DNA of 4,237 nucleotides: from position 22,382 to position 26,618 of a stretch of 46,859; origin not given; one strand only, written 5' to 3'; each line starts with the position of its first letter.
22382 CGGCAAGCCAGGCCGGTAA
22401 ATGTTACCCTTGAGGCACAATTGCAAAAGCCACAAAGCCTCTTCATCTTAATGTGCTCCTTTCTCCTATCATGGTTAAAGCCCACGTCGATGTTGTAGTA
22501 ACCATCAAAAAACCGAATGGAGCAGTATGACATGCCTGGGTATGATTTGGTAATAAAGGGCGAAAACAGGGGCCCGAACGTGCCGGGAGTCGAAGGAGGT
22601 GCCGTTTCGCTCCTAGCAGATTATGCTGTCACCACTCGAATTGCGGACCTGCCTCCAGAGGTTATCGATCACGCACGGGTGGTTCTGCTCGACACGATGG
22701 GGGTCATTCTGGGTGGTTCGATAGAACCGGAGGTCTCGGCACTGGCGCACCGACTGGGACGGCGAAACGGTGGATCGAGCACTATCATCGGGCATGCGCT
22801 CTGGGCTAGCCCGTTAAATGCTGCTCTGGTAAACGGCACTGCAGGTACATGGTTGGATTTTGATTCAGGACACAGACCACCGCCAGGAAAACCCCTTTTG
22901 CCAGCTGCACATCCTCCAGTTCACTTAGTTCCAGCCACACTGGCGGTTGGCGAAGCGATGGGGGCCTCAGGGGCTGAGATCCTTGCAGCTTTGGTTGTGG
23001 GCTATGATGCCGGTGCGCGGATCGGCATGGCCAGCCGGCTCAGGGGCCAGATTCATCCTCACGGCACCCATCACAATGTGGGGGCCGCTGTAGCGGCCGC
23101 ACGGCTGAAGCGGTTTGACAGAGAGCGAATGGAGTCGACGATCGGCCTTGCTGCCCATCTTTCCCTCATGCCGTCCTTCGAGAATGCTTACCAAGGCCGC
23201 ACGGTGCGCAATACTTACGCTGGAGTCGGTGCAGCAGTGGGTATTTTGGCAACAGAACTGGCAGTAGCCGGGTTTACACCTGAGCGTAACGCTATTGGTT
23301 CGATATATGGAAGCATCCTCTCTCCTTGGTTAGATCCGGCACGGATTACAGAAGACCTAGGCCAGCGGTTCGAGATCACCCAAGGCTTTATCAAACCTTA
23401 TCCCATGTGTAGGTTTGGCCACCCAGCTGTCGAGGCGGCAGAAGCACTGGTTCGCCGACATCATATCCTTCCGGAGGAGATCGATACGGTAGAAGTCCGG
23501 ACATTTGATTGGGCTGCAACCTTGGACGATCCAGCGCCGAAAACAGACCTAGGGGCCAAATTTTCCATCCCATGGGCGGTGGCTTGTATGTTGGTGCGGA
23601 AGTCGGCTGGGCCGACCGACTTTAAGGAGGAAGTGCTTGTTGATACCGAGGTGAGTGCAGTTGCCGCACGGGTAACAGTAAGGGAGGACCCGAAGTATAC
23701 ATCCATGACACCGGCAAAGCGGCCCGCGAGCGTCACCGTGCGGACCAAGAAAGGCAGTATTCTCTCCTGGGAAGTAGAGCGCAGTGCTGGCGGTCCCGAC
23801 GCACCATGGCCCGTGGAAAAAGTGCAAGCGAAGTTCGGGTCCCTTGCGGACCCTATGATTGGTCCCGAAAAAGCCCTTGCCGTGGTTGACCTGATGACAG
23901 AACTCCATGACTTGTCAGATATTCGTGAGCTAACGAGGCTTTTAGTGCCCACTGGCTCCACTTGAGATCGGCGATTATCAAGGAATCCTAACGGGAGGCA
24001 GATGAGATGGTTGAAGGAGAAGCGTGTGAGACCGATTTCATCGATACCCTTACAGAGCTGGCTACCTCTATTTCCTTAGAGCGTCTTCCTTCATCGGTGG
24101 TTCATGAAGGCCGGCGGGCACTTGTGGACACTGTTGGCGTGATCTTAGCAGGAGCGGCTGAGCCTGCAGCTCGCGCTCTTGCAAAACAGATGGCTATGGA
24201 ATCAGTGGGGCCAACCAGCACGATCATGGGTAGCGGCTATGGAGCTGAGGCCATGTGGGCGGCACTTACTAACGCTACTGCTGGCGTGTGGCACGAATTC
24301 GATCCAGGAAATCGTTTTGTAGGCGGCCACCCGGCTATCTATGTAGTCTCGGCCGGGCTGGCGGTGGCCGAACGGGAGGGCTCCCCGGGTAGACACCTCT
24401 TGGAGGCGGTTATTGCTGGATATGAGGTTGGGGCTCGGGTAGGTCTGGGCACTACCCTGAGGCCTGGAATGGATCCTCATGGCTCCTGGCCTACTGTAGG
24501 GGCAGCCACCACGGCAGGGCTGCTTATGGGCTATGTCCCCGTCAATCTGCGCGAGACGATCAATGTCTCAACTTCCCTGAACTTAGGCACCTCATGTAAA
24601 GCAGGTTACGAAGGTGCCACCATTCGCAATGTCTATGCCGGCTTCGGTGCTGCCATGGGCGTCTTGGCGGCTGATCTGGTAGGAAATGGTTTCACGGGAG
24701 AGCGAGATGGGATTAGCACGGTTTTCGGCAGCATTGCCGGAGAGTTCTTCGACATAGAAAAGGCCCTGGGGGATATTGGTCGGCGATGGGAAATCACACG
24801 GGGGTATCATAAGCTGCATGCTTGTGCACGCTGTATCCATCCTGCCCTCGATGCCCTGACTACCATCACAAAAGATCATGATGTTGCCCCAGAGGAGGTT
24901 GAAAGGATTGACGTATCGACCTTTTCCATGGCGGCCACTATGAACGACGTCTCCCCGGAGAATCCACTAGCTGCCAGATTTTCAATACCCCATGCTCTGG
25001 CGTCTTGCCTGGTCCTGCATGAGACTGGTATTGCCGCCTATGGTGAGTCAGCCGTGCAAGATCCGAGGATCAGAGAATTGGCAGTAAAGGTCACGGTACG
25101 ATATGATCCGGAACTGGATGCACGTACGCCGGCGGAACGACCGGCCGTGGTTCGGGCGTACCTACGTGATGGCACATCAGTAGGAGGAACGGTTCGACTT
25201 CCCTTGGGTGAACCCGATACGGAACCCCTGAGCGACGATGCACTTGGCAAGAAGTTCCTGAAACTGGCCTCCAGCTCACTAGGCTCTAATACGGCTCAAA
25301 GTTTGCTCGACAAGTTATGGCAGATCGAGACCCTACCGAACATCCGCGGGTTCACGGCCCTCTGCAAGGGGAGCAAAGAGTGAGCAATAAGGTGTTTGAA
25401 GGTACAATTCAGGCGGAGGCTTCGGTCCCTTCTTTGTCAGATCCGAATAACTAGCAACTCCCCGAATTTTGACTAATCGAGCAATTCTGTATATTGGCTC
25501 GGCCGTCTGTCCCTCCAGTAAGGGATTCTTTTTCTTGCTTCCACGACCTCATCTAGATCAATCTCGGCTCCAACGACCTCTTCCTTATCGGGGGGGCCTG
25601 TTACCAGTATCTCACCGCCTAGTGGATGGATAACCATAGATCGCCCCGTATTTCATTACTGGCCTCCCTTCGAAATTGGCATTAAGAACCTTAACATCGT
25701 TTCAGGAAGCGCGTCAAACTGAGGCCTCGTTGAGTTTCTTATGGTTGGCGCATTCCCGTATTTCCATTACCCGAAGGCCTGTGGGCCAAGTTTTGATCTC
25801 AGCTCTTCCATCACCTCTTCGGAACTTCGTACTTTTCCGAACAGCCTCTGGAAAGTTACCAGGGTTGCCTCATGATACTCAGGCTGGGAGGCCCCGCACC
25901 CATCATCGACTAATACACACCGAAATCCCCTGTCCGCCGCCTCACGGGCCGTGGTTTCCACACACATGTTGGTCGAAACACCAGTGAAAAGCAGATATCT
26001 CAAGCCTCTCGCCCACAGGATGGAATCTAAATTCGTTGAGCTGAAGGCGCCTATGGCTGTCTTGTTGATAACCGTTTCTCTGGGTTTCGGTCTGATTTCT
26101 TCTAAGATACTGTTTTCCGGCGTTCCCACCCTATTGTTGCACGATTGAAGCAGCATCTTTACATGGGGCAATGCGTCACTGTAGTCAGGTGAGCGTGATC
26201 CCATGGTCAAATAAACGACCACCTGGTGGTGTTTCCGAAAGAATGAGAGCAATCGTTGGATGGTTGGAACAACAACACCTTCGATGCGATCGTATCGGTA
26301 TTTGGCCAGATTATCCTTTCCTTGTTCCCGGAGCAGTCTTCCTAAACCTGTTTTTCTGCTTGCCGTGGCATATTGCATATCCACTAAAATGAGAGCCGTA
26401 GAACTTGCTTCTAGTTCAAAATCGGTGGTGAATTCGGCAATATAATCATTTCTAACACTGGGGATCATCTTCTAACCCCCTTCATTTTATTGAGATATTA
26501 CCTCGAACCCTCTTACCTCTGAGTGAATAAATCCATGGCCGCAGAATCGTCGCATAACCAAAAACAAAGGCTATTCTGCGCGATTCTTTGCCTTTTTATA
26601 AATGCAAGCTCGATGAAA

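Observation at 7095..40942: Seven MmgE/PrpD-family paralogues packed into one ~34 kb locus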

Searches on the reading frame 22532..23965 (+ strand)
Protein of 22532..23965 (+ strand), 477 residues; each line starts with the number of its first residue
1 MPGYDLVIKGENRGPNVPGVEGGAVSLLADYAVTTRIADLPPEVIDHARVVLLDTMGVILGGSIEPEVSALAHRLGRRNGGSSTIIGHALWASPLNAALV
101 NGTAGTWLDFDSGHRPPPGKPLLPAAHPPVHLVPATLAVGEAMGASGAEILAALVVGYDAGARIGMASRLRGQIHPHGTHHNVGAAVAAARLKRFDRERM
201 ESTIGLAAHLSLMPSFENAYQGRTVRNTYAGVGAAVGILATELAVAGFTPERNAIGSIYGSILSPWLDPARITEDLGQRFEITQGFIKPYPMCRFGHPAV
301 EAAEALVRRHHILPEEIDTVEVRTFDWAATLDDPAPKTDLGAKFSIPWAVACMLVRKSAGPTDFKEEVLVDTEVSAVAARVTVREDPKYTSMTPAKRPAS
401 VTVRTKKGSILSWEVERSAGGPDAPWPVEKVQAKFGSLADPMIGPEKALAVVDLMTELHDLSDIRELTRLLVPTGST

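Call 3: search_protein_families(library=pfam, proteins=[window:22532-23965:+])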
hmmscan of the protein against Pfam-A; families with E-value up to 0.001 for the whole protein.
window:22532-23965:+ (477 aa): 2 families
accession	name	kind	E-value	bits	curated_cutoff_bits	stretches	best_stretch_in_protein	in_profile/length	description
PF03972.19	MmgE_PrpD_N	-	5.4e-45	154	32.1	1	28-254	3-224/244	MmgE/PrpD N-terminal domain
PF19305.4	MmgE_PrpD_C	-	6.6e-37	127.4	32.1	1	290-453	1-168/173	MmgE/PrpD C-terminal domain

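Call 13: search_protein_families(library=ncbifam, proteins=[window:22532-23965:+], max_evalue=0.00001)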
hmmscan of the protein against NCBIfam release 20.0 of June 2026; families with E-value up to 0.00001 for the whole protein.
window:22532-23965:+ (477 aa): 2 families
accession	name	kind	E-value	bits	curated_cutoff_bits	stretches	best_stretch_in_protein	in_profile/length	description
NF006943.0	PRK09425.1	equivalog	1.3e-06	27.5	575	0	290-404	287-407/480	bifunctional 2-methylcitrate dehydratase/aconitate hydratase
NF042438.1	PrpD_hiGCgrampos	equivalog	3.1e-06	26.1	950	0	79-211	76-201/499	2-methylcitrate dehydratase PrpD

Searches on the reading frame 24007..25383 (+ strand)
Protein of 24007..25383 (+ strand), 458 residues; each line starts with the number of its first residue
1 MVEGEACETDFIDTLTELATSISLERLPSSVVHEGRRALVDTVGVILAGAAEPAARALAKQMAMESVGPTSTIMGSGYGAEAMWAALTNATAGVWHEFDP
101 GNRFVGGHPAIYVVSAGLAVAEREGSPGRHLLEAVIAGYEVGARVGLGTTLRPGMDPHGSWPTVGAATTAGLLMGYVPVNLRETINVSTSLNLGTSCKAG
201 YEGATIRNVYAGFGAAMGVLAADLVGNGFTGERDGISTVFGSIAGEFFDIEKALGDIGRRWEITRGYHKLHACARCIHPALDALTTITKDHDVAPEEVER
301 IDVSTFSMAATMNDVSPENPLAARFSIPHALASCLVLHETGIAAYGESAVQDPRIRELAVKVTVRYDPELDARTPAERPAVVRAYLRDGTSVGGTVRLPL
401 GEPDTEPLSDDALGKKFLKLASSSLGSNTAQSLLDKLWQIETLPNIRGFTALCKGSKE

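Call 3: search_protein_families(library=pfam, proteins=[window:24007-25383:+])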
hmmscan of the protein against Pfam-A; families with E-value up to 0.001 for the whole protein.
window:24007-25383:+ (458 aa): 2 families
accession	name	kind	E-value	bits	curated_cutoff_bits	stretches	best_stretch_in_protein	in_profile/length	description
PF03972.19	MmgE_PrpD_N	-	8.2e-36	123.9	32.1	1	14-237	2-226/244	MmgE/PrpD N-terminal domain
PF19305.4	MmgE_PrpD_C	-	1.5e-34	119.7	32.1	1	271-436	1-169/173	MmgE/PrpD C-terminal domain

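Call 13: search_protein_families(library=ncbifam, proteins=[window:24007-25383:+], max_evalue=0.00001)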
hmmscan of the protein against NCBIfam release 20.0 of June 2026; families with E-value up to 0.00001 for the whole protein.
window:24007-25383:+ (458 aa): 0 families

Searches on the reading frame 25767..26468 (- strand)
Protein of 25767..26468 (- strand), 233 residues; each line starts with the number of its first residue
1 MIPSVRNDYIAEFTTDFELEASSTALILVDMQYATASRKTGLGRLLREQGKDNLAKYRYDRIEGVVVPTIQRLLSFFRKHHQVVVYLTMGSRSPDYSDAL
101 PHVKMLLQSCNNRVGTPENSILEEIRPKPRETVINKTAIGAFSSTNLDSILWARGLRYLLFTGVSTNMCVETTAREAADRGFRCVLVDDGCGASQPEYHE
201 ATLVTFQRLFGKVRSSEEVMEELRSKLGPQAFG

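Call 5: search_protein_families(library=pfam, proteins=[window:25767-26468:-])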
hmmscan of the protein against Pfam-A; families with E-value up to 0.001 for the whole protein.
window:25767-26468:- (233 aa): 1 family
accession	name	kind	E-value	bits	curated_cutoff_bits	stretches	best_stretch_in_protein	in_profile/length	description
PF00857.26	Isochorismatase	-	2.9e-33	115.8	27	1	24-218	1-175/175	Isochorismatase domain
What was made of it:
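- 25767..26468 (-): Isochorismatase-family hydrolase (biuret hydrolase/RutB-like amidase). Pfam Isochorismatase (call 5).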

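Call 27: search_protein_families(library=ncbifam, proteins=[window:25767-26468:-], max_evalue=0.00001)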
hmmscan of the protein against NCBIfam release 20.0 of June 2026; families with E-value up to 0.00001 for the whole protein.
window:25767-26468:- (233 aa): 3 families
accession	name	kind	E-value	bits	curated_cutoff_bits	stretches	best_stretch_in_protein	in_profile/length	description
NF050097.1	BiurAmidohydBiuH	equivalog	1.3e-28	100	370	1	16-221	11-219/221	biuret amidohydrolase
TIGR03614.1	RutB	equivalog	2e-23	83.2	377.95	1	18-224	10-220/226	pyrimidine utilization protein B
NF008517.0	PRK11440.1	equivalog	1.7e-20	73.7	195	1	66-222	33-187/188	hydrolase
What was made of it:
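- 25767..26468 (-): BiuH scores 100 bits and RutB 83 bits, both below cut-off (call 27).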
